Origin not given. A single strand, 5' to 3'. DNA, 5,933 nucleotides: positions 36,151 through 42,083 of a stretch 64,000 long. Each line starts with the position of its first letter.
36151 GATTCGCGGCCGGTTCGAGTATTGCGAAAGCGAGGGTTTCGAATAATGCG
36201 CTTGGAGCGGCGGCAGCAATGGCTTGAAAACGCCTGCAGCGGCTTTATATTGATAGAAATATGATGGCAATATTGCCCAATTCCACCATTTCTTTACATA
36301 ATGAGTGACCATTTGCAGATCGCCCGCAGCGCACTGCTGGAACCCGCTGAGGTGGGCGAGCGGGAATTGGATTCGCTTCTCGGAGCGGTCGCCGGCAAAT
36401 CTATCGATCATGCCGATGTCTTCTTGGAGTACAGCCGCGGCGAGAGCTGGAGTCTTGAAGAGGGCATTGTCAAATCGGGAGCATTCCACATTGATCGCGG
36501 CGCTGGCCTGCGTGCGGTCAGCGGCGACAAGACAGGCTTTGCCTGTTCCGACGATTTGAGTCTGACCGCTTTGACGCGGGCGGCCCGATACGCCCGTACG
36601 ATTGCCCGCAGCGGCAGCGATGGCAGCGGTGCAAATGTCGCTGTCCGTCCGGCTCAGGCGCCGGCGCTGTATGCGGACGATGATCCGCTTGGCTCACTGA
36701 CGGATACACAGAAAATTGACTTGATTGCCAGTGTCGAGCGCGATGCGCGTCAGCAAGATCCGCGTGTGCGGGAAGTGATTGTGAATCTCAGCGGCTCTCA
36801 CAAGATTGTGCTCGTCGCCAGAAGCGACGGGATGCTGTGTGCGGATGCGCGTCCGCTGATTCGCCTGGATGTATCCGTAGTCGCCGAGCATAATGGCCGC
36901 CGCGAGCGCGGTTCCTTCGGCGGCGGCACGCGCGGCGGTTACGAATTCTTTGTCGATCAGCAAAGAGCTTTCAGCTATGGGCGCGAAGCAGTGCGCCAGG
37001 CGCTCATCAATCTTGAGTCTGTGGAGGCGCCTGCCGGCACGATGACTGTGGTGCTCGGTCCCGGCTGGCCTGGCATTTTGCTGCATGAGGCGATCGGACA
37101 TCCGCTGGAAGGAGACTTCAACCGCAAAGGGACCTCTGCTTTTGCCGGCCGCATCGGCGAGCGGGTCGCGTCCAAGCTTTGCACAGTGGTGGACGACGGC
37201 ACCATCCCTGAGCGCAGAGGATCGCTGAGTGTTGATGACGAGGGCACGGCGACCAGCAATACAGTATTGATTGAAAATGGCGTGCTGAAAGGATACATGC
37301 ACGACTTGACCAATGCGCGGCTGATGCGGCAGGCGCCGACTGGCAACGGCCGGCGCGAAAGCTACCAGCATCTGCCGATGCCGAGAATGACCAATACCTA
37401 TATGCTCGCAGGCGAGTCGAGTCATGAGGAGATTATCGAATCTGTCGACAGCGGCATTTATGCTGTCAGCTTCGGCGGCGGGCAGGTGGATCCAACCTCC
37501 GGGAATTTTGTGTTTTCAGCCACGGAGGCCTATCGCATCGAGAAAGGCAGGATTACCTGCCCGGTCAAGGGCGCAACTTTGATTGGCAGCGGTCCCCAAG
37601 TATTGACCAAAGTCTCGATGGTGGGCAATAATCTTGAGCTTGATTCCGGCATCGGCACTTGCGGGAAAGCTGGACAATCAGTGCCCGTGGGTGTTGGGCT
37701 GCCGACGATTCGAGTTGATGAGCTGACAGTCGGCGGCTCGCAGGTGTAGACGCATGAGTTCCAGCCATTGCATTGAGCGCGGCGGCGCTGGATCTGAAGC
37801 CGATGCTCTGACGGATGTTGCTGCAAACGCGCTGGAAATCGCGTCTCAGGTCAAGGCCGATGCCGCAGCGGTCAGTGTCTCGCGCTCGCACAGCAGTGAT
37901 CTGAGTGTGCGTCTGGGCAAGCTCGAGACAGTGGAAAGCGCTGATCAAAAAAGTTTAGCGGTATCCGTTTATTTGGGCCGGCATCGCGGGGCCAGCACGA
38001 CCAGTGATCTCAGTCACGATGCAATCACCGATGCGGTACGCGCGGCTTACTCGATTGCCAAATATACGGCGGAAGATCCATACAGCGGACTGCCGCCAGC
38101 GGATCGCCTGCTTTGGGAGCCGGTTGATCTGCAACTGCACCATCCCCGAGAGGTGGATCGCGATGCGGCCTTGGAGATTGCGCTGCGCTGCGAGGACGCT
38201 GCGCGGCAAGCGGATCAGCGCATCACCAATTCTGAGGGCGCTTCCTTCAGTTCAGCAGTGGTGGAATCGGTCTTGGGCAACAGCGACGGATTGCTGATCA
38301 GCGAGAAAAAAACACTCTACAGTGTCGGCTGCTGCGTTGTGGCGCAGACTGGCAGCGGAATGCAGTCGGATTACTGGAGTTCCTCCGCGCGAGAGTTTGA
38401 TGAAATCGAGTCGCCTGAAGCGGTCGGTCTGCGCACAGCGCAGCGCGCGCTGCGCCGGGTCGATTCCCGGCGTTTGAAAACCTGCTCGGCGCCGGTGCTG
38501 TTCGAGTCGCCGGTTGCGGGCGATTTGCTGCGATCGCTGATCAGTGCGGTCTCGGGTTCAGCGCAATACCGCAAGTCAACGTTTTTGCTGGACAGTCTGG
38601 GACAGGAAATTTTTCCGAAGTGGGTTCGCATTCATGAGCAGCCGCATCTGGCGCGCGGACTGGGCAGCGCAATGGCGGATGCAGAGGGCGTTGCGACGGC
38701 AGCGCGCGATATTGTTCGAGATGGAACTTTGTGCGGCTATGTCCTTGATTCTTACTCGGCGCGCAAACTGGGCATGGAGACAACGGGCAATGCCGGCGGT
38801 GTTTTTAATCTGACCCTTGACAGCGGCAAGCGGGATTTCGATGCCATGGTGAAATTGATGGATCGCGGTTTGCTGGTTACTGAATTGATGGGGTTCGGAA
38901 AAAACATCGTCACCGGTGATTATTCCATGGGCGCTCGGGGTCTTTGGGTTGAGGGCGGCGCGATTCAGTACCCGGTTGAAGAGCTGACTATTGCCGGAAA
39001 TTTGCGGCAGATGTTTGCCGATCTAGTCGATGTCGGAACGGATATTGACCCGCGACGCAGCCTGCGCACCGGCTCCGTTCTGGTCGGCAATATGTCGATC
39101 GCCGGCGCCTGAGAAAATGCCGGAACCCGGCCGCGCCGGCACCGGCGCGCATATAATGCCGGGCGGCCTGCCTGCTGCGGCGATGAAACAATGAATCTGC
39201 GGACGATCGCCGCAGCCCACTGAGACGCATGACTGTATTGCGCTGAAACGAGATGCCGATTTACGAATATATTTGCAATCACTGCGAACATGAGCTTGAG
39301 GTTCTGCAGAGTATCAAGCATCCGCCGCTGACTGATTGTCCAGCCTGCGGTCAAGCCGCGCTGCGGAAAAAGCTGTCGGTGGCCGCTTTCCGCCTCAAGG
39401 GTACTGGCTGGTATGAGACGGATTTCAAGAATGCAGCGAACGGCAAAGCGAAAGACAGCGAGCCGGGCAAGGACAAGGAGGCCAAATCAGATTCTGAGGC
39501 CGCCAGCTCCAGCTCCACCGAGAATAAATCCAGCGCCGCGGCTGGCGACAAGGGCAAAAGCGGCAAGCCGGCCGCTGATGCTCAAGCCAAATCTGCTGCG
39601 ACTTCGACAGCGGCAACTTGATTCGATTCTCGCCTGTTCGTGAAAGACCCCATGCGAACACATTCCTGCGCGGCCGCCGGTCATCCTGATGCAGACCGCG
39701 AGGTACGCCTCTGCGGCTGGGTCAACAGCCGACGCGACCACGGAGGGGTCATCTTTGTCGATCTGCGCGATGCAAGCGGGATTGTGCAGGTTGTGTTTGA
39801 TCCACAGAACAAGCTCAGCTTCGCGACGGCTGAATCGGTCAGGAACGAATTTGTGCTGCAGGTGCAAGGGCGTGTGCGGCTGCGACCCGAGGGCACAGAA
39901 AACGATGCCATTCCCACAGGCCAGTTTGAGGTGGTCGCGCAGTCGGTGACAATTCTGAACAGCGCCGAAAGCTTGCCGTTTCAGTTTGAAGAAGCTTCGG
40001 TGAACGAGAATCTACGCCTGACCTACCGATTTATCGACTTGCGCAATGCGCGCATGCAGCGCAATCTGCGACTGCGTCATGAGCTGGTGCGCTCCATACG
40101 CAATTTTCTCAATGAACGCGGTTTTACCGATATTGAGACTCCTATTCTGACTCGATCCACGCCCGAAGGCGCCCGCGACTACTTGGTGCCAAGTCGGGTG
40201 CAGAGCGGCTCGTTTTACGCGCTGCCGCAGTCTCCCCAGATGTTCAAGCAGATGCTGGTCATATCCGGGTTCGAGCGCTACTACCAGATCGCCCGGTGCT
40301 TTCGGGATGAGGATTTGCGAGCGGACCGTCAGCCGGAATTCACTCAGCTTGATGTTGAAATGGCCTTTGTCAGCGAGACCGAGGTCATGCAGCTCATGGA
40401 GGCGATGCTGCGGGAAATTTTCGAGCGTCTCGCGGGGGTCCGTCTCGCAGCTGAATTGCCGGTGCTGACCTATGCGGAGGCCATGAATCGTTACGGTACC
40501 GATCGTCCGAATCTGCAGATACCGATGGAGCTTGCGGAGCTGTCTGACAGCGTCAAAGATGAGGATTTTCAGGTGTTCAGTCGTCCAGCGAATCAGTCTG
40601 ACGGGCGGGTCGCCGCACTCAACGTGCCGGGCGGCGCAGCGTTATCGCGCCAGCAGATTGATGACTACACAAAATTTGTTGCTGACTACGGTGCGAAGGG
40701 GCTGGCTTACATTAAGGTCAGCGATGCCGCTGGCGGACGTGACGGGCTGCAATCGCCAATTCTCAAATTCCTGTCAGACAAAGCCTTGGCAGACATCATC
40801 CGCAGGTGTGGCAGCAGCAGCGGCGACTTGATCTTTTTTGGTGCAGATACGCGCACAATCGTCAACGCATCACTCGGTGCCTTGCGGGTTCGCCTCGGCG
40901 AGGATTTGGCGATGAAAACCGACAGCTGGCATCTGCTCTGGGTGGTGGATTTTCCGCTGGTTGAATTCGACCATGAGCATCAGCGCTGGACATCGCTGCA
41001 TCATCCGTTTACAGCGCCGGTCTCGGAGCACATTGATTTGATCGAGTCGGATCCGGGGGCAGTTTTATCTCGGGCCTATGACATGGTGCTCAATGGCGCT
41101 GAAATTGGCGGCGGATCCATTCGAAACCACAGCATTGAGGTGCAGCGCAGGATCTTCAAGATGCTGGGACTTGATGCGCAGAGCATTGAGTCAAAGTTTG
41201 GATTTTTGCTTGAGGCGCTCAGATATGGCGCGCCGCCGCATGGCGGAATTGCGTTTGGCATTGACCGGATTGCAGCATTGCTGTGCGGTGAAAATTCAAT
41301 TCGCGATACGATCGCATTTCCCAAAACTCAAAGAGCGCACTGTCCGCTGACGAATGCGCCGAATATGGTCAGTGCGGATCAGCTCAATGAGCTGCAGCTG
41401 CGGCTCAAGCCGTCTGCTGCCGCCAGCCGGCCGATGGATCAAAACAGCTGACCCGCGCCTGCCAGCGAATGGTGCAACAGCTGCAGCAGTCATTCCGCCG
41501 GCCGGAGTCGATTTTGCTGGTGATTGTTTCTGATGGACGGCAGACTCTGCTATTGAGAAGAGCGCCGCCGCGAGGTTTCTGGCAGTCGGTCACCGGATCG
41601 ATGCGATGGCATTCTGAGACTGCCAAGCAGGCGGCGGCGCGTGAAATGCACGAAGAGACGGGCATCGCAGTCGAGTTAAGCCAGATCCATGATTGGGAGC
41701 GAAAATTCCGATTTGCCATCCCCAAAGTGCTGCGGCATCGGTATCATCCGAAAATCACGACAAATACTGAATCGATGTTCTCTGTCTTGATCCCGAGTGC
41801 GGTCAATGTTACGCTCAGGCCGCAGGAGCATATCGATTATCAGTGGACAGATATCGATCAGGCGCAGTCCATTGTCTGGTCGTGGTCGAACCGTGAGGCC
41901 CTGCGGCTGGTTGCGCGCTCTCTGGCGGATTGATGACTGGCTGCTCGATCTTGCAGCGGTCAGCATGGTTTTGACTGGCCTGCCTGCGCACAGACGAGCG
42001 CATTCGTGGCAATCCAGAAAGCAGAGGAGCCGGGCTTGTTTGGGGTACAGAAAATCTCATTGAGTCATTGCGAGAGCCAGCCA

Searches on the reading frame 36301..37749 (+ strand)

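Call 14: search_protein_families(library=pfam, proteins=[window:36301-37749:+], max_evalue=0.1)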
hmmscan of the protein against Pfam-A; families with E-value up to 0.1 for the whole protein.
window:36301-37749:+ (482 aa): 3 families
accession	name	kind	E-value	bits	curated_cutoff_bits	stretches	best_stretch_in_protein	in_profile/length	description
PF19289.4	PmbA_TldD_3rd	-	1.1e-69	234.5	22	1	246-479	2-220/220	PmbA/TldA metallopeptidase C-terminal domain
PF19290.4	PmbA_TldD_2nd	-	6.9e-21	75.2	20.9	1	129-238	2-109/109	PmbA/TldA metallopeptidase central domain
PF01523.21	PmbA_TldD_1st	-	1.1e-13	51.5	20.9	1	38-101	1-64/65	PmbA/TldA metallopeptidase domain 1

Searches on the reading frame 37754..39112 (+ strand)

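Call 14: search_protein_families(library=pfam, proteins=[window:37754-39112:+], max_evalue=0.1)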
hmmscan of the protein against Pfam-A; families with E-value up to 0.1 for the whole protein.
window:37754-39112:+ (452 aa): 3 families
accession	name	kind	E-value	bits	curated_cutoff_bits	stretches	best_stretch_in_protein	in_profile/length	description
PF19289.4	PmbA_TldD_3rd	-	7.9e-65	218.5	22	1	244-451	2-220/220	PmbA/TldA metallopeptidase C-terminal domain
PF19290.4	PmbA_TldD_2nd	-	3.2e-19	69.8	20.9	1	130-235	2-108/109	PmbA/TldA metallopeptidase central domain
PF01523.21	PmbA_TldD_1st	-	2.6e-09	37.5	20.9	1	38-102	1-65/65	PmbA/TldA metallopeptidase domain 1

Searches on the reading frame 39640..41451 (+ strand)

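Call 14: search_protein_families(library=pfam, proteins=[window:39640-41451:+], max_evalue=0.1)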
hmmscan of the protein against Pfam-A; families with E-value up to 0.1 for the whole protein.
window:39640-41451:+ (603 aa): 4 families
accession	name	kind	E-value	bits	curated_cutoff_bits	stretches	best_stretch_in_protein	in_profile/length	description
PF00152.25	tRNA-synt_2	-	1.2e-119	399.4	25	1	122-564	1-308/308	tRNA synthetases class II (D, K and N)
PF02938.19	GAD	-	6.1e-26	90.9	23.4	1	313-412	1-95/95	GAD domain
PF01336.31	tRNA_anti-codon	-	7.4e-19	67.9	27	1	22-106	1-75/75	OB-fold nucleic acid binding domain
PF01409.25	tRNA-synt_2d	-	0.00065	19.7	19.8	1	213-268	104-157/246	tRNA synthetases class II core domain (F)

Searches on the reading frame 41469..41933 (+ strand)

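Call 14: search_protein_families(library=pfam, proteins=[window:41469-41933:+], max_evalue=0.1)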
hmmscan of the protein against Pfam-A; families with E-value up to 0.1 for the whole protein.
window:41469-41933:+ (154 aa): 3 families
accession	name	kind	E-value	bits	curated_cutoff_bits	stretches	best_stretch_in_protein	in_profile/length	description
PF00293.34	NUDIX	-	6e-15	55.9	21.1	1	14-146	5-132/134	NUDIX domain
PF14815.12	NUDIX_4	-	0.012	15.9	35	1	19-82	4-65/113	NUDIX domain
PF16239.10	DUF4898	-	0.063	13.8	25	0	91-113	18-40/82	Domain of unknown function (DUF4898)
